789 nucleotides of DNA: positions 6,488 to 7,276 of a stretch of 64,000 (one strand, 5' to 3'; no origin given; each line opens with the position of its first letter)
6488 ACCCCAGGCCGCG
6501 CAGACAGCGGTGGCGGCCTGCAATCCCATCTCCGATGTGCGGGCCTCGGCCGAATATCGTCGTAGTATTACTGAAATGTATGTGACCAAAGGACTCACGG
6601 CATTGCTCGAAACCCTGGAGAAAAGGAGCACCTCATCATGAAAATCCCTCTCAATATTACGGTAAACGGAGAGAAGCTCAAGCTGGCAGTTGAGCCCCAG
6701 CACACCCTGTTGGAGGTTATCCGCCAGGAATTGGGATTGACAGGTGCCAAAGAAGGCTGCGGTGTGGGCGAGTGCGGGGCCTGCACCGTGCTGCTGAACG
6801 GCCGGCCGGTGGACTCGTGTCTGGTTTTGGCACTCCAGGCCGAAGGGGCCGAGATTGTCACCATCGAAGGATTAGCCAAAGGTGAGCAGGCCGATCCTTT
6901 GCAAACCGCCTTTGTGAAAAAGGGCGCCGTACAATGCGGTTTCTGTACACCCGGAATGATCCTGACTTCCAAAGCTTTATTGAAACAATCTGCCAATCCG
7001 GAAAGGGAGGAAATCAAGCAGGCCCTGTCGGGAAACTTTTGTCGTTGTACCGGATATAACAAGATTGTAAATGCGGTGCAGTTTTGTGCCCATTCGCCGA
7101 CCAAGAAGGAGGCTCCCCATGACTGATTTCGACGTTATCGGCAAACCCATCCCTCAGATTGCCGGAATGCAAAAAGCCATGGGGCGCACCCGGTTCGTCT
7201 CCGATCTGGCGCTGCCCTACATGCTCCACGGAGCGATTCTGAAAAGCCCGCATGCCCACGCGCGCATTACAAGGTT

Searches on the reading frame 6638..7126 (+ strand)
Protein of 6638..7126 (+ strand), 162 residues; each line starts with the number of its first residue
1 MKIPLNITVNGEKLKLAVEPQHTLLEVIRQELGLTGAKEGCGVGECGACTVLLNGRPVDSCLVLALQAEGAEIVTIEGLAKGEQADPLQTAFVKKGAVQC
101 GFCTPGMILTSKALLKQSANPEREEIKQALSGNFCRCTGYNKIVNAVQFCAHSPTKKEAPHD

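Call 42: search_protein_families(library=pfam, proteins=[window:6638-7126:+], max_evalue=0.00001)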
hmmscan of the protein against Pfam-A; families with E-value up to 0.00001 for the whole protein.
window:6638-7126:+ (162 aa): 2 families
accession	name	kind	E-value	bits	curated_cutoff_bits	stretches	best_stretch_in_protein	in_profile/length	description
PF01799.25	Fer2_2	-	1.9e-32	111.6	30.3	1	75-148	1-75/75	[2Fe-2S] binding domain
PF00111.32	Fer2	-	7.5e-08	32.6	21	1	7-61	1-55/77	2Fe-2S iron-sulfur cluster binding domain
